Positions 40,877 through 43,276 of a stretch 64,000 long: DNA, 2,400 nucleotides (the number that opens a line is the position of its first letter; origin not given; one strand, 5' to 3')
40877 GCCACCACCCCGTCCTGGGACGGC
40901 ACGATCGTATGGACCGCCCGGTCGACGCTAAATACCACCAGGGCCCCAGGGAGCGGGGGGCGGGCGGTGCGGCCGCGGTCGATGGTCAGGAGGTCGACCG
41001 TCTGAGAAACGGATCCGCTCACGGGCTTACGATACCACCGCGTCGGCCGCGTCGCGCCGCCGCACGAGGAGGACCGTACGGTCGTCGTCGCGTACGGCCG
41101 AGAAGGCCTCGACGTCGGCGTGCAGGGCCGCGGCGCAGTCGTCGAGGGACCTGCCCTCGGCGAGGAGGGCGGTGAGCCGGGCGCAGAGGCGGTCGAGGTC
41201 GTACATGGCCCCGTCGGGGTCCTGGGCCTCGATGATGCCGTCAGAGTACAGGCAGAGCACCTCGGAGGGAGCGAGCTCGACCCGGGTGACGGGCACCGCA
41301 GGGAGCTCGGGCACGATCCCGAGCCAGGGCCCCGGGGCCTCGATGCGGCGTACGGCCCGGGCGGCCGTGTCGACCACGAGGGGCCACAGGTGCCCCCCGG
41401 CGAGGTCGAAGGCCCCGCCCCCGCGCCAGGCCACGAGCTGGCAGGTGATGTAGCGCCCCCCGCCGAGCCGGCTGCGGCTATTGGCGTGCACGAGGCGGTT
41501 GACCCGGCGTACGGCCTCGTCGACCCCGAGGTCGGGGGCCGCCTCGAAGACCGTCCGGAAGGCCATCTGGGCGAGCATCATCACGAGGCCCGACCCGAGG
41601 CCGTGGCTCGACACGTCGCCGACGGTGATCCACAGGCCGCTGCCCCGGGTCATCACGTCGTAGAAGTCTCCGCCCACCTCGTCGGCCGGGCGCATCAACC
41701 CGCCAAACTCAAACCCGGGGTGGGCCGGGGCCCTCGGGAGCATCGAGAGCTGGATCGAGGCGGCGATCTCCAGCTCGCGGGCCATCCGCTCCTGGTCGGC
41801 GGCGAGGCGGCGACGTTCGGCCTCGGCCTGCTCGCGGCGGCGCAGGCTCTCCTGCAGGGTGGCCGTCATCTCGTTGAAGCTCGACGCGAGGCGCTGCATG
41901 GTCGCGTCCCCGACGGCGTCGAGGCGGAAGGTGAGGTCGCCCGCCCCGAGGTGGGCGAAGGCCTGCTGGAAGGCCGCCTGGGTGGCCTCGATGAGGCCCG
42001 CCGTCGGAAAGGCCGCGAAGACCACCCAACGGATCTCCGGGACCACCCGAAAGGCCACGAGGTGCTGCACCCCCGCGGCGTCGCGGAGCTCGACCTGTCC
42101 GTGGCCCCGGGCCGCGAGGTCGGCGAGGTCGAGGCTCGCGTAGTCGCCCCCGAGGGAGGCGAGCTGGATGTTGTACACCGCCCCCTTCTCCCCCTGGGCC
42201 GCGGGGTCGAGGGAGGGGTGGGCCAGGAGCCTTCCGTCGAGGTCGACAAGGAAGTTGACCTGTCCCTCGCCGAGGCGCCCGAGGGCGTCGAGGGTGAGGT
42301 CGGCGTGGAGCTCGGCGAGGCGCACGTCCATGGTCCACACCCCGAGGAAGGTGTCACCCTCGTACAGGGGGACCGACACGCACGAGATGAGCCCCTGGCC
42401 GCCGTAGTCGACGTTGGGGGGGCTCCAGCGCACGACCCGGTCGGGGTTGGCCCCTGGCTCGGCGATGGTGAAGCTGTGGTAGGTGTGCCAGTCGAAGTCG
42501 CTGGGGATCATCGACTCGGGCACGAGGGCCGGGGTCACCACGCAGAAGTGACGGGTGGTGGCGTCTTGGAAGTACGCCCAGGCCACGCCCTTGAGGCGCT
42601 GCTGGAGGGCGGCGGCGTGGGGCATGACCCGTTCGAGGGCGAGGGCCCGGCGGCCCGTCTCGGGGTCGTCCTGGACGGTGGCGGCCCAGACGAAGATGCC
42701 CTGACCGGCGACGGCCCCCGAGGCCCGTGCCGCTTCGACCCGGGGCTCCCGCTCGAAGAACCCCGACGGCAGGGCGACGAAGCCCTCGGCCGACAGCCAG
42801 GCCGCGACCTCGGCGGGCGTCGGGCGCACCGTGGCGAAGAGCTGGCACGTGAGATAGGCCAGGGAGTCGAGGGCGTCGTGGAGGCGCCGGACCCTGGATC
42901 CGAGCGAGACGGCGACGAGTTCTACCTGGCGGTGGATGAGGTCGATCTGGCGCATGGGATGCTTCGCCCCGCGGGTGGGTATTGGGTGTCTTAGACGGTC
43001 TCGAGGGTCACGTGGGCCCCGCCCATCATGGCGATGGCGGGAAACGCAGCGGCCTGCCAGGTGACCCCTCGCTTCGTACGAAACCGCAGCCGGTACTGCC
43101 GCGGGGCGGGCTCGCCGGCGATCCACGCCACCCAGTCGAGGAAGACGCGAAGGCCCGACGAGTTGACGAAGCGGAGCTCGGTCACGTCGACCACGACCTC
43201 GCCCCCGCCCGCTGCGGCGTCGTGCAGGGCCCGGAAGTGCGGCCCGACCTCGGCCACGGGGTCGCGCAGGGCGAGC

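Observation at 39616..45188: Extended partner-switching module wired to an FHA sigma-54 activator and a kinase-STAS fusion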

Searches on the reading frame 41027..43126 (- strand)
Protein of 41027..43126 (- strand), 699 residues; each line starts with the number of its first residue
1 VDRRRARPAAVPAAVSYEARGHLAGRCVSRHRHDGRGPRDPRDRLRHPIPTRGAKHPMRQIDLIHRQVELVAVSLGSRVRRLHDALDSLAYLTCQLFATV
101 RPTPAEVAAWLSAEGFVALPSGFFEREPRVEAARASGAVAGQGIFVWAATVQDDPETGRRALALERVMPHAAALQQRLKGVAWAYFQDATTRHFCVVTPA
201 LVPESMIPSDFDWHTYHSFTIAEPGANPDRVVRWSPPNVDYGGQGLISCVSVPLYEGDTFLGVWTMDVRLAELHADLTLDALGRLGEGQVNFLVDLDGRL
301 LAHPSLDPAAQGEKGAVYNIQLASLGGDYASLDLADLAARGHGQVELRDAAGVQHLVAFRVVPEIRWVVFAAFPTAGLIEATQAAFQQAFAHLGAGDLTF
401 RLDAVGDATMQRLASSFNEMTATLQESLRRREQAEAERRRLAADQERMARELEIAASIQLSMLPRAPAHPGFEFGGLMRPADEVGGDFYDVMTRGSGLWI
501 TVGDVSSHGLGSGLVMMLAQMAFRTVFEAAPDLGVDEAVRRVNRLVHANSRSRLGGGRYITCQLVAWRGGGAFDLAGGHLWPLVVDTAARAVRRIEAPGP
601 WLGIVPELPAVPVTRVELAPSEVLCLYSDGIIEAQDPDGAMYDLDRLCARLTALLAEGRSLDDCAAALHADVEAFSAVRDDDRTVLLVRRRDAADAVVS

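Call 3: search_protein_families(library=pfam, proteins=[window:41027-43126:-], max_evalue=1)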
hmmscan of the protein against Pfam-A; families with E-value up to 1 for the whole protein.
window:41027-43126:- (699 aa): 4 families
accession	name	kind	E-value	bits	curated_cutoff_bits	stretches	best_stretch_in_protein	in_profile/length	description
PF07228.17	SpoIIE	-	5.4e-34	118.3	25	1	496-691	3-192/192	Stage II sporulation protein E (SpoIIE)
PF02743.24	dCache_1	-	8.7e-06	25.9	45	1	233-371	114-239/240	Cache domain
PF22673.2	MCP-like_PDC_1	-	0.00021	22.1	27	1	231-274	68-112/113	Methyl-accepting chemotaxis protein-like, first PDC sensor domain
PF00672.30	HAMP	-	0.0003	21.5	25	1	387-426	14-53/53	HAMP domain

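Call 4: search_protein_families(library=ncbifam, proteins=[window:41027-43126:-], max_evalue=1)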
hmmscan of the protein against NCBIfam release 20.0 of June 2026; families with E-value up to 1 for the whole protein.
window:41027-43126:- (699 aa): 8 families
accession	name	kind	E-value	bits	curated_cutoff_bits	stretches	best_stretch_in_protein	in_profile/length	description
NF038263.1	prot_phos_SiaA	equivalog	1.2e-12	47.2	700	1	403-526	363-491/658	biofilm regulation protein phosphatase SiaA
NF045505.1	RR_RssB_Pseudo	equivalog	1.2e-08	34.5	700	1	422-642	126-348/394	two-component system response regulator RssB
NF040691.1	MtrAB_MtrB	equivalog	3.7e-06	26.2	450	1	388-444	221-277/507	MtrAB system histidine kinase MtrB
NF033092.0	HK_WalK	equivalog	0.0028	16.3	725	1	389-444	211-263/594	cell wall metabolism sensor histidine kinase WalK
NF007837.0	PRK10549.1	equivalog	0.025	13.3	603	1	388-431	197-240/466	envelope stress sensor histidine kinase BaeS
NF011955.1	PRK15426.1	equivalog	0.026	12.7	408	1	197-290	186-279/564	cellulose biosynthesis regulator diguanylate cyclase DgcQ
NF012163.2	BaeS_SmeS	equivalog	0.031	13.2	500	1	369-433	178-242/457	sensor histidine kinase efflux regulator BaeS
NF041210.1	his_kin_PieS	equivalog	0.036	13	850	1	388-446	200-258/474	two component system sensor histidine kinase PieS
